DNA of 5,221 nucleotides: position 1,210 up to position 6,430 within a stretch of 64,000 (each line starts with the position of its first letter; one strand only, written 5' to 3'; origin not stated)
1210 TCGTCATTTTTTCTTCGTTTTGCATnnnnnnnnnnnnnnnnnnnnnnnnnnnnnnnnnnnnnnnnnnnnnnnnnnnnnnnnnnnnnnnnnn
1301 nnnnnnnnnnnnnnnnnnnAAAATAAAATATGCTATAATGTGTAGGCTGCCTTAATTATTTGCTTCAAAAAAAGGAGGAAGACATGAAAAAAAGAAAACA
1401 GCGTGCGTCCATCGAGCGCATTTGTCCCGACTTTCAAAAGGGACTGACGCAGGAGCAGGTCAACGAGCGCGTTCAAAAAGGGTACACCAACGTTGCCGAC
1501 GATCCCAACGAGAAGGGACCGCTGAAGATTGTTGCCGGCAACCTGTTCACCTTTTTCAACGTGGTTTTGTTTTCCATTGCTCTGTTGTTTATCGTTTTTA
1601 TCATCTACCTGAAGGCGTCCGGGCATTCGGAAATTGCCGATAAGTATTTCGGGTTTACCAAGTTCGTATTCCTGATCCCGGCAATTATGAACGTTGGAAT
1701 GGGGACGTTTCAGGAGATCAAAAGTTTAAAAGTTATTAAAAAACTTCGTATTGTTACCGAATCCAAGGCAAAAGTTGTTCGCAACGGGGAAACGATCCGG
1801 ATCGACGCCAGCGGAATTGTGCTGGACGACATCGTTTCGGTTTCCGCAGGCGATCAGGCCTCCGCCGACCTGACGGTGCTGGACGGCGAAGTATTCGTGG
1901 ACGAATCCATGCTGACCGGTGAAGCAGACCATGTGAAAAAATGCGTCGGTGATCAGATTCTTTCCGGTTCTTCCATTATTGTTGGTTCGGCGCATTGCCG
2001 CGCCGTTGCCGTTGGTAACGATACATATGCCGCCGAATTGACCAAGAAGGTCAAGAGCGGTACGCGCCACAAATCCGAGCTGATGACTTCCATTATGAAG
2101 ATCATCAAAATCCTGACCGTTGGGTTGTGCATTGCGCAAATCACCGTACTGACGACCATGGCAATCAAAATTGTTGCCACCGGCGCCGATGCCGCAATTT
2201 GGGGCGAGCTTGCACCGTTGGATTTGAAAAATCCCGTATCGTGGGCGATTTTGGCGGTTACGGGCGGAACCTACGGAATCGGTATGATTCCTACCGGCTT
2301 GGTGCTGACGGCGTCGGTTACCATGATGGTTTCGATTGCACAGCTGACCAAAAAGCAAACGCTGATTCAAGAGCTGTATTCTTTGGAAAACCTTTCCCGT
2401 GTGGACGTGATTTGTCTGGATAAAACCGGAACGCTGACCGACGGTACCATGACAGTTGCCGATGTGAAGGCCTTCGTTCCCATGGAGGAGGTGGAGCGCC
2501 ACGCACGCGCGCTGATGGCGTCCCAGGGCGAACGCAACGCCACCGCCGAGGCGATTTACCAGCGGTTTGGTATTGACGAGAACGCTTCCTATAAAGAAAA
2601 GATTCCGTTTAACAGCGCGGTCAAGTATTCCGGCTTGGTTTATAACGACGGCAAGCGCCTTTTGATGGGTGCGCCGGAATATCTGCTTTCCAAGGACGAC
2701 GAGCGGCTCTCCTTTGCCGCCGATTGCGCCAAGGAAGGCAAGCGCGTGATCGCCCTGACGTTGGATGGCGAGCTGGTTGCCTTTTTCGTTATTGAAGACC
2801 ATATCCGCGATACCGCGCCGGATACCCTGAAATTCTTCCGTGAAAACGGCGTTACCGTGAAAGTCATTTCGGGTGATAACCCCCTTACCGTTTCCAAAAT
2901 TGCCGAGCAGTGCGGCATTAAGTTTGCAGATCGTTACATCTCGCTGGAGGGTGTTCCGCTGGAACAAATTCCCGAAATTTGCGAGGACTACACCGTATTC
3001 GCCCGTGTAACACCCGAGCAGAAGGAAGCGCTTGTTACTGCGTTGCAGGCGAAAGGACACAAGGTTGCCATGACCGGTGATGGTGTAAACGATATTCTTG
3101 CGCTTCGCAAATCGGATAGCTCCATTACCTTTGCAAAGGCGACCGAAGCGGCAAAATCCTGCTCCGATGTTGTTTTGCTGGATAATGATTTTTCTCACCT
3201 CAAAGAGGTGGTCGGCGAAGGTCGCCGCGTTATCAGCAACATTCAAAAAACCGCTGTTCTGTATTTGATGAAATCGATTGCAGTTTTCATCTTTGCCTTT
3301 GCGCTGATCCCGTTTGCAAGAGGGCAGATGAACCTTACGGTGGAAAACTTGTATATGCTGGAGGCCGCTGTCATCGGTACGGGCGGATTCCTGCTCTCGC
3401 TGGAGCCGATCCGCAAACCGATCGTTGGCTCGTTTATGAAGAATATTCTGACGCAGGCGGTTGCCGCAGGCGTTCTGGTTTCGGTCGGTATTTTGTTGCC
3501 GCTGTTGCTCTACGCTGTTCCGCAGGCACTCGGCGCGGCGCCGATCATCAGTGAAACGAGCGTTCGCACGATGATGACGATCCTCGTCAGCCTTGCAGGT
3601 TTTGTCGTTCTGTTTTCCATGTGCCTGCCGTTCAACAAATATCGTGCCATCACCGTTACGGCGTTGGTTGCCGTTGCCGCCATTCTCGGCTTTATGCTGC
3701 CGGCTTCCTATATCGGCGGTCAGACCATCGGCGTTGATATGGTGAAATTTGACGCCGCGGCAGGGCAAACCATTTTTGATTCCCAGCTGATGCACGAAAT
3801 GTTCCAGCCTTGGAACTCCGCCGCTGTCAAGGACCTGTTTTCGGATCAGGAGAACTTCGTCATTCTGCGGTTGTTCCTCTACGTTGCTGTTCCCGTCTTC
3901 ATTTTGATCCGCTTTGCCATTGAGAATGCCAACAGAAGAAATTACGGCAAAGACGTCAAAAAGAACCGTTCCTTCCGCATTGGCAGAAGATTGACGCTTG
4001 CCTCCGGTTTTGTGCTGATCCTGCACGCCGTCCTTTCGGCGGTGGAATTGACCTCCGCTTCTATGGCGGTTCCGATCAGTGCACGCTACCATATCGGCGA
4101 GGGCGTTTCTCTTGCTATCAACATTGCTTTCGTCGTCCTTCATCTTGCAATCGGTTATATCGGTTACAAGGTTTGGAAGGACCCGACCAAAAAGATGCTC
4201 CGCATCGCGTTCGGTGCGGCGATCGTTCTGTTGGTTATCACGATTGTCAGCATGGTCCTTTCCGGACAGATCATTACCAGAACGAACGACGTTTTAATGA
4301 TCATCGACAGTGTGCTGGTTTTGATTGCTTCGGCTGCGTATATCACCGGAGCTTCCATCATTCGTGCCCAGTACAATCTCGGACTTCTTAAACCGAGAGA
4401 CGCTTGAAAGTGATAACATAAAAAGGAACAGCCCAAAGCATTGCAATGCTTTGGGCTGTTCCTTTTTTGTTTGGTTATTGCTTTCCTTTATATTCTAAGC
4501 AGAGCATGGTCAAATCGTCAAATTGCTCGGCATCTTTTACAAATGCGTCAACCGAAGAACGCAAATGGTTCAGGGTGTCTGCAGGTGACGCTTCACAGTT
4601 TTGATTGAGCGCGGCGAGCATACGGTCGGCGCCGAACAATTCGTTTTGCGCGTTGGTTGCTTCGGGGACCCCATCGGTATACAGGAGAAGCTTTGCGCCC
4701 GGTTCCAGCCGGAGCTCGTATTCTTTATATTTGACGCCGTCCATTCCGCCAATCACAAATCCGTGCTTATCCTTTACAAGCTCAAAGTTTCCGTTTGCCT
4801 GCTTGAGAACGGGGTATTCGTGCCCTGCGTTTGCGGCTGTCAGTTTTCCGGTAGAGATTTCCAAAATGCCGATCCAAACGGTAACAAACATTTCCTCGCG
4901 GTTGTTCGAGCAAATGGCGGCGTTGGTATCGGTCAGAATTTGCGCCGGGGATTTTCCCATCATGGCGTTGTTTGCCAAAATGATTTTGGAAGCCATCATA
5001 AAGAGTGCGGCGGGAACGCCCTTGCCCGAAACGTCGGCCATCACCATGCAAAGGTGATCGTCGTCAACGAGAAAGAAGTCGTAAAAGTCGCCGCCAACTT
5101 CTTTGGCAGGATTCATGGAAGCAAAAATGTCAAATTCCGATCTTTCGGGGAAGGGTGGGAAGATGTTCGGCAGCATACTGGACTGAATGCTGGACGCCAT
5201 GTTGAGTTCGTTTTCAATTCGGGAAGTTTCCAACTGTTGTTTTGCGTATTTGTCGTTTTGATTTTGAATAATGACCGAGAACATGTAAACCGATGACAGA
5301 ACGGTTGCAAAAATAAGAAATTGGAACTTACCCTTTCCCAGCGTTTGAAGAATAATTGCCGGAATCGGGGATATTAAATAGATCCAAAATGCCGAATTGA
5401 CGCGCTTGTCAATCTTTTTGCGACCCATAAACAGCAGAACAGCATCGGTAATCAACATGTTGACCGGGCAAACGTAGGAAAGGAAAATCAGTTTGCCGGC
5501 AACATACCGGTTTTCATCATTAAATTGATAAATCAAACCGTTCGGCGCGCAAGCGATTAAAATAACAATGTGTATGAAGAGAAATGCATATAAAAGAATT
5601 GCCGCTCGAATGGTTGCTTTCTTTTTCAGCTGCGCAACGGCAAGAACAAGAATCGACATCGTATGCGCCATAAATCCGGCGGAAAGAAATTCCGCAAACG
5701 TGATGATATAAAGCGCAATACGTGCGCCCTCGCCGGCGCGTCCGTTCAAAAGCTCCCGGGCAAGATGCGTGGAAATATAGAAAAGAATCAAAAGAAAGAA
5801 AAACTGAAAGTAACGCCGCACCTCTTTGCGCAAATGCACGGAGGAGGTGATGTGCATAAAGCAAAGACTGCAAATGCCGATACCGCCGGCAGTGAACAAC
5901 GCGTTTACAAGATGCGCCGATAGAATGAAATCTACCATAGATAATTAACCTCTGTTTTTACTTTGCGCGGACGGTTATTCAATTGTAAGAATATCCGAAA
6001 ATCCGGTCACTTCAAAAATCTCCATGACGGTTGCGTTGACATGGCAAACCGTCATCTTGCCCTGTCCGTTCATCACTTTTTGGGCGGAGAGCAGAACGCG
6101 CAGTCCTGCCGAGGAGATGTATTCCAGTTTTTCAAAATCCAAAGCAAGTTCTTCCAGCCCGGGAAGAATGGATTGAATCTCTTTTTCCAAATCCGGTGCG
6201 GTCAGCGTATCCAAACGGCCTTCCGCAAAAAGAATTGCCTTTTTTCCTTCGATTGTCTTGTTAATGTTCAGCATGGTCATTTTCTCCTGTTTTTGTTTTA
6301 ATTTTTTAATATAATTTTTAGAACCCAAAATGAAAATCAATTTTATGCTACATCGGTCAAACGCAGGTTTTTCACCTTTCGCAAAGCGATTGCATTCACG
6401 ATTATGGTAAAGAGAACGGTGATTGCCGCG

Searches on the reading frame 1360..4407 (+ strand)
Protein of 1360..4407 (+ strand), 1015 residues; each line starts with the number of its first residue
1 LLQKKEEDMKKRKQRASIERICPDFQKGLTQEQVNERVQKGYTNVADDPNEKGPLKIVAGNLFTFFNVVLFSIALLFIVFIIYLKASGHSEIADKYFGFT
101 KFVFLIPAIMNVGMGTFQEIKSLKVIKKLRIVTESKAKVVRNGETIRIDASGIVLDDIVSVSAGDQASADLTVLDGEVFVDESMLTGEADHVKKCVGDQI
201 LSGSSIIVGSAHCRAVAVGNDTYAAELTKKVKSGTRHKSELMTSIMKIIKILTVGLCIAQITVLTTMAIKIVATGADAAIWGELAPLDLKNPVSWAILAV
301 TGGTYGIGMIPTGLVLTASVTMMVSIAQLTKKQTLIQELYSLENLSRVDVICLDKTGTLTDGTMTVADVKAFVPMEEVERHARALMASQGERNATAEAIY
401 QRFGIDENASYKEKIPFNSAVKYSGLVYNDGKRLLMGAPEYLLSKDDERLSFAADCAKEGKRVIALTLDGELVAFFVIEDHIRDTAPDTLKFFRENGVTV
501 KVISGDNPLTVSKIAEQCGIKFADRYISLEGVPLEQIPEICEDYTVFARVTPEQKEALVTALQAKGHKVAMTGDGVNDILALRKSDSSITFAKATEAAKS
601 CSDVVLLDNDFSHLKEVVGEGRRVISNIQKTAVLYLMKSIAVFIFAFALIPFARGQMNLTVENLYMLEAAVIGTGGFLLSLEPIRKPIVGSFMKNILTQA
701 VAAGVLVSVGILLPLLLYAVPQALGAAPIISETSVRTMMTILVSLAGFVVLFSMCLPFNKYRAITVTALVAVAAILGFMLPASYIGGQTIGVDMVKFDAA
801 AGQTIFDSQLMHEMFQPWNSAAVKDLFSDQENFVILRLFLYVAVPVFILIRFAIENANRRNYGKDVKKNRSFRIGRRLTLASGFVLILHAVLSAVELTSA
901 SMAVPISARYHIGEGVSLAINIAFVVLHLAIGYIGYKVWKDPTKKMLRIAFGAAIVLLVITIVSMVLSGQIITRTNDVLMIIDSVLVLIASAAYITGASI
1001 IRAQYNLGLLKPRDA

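Call 6: search_protein_families(library=pfam, proteins=[window:1360-4407:+], max_evalue=0.01)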
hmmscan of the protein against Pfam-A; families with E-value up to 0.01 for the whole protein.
window:1360-4407:+ (1015 aa): 5 families
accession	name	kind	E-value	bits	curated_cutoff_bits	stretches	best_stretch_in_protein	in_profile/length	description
PF00122.25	E1-E2_ATPase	-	1.6e-29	103.1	28.1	1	133-332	3-181/181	E1-E2 ATPase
PF00702.32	Hydrolase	-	1.7e-26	94.3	26.4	1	348-585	1-190/191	haloacid dehalogenase-like hydrolase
PF08282.18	Hydrolase_3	-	4.2e-05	23.8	20.9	0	557-610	194-247/255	haloacid dehalogenase-like hydrolase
PF00690.31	Cation_ATPase_N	-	0.00016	21.7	20.4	1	24-76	16-68/69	Cation transporter/ATPase, N-terminus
PF12271.14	Chs7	-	0.0034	17.3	25.1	1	884-996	86-204/287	Chitin synthase export chaperone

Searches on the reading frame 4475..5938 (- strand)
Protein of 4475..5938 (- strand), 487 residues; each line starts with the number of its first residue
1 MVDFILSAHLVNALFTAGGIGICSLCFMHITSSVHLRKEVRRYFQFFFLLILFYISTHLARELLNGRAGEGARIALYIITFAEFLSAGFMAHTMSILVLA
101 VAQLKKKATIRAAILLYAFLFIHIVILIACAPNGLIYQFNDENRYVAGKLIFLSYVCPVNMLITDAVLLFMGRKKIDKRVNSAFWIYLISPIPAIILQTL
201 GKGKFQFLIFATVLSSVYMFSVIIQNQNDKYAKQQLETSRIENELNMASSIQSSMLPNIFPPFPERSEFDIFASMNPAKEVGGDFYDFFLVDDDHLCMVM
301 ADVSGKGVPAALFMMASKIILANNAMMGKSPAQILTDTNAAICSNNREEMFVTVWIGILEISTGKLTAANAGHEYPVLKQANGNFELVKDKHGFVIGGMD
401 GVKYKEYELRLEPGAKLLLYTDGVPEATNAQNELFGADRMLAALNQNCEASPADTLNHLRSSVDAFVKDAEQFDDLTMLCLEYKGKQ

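Call 6: search_protein_families(library=pfam, proteins=[window:4475-5938:-], max_evalue=0.01)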
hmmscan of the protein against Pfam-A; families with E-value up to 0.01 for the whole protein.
window:4475-5938:- (487 aa): 1 family
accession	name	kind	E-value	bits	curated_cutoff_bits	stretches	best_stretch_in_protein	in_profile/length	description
PF07228.17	SpoIIE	-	2.4e-49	168.3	25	1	292-483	1-191/192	Stage II sporulation protein E (SpoIIE)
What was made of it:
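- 4475..5938 (-): Membrane PP2C (SpoIIE-family) phosphatase. It has about 6–7 hydrophobic segments in aa 1–226 and a catalytic domain at aa 292–483. It is the presumed STAS-P phosphatase. Pfam SpoIIE E 2.4e-49 (call 6).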

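Call 7: search_protein_families(library=ncbifam, proteins=[window:4475-5938:-], max_evalue=0.01)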
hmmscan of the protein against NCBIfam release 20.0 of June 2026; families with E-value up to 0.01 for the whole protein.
window:4475-5938:- (487 aa): 3 families
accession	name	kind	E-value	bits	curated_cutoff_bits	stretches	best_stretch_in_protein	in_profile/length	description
NF038263.1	prot_phos_SiaA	equivalog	1.4e-16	60.2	700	1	238-481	408-655/658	biofilm regulation protein phosphatase SiaA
NF045505.1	RR_RssB_Pseudo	equivalog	9.8e-14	51.2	700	1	235-481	144-389/394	two-component system response regulator RssB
TIGR02865.1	spore_II_E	equivalog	4.9e-06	24.9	490.8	1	279-478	564-758/764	stage II sporulation protein E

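Call 79: search_protein_families(library=padloc, proteins=[window:4475-5938:-], max_evalue=0.001)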
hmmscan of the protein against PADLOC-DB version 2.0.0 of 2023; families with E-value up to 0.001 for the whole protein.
window:4475-5938:- (487 aa): 0 families

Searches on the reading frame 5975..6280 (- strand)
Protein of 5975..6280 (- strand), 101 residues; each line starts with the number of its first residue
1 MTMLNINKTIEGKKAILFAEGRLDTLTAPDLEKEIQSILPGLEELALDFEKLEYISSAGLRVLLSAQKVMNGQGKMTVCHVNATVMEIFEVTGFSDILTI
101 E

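Call 6: search_protein_families(library=pfam, proteins=[window:5975-6280:-], max_evalue=0.01)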
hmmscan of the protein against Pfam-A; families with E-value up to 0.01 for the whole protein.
window:5975-6280:- (101 aa): 2 families
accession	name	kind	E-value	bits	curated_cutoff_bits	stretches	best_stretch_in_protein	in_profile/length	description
PF01740.26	STAS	-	1.3e-12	47.9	22.6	1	10-100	6-99/106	STAS domain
PF13466.11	STAS_2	-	2.9e-11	43.8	29.2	1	20-94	4-79/80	STAS domain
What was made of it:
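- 5975..6280 (-): Free-standing STAS protein (101 aa) with the same phospho-acceptor loop. The predicted acceptor is Ser57. Pfam STAS E 1.3e-12 (call 6).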

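Call 7: search_protein_families(library=ncbifam, proteins=[window:5975-6280:-], max_evalue=0.01)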
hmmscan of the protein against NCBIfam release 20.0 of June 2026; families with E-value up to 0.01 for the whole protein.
window:5975-6280:- (101 aa): 3 families
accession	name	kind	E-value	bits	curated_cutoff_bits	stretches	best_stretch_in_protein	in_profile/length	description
TIGR00377.1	ant_ant_sig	superfamily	3.1e-19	68.8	53.45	1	4-100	3-102/108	anti-sigma factor antagonist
TIGR02886.1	spore_II_AA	equivalog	6.3e-11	42.2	114.75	1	12-100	7-98/106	anti-sigma F factor antagonist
NF033618.0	mlaB_1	equivalog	0.0054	17.1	90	1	13-77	8-70/94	lipid asymmetry maintenance protein MlaB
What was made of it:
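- The free STAS gives a weak MlaB match (E 0.0054; call 7).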

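Call 79: search_protein_families(library=padloc, proteins=[window:5975-6280:-], max_evalue=0.001)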
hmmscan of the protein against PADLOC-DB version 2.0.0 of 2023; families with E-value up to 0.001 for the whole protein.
window:5975-6280:- (101 aa): 0 families
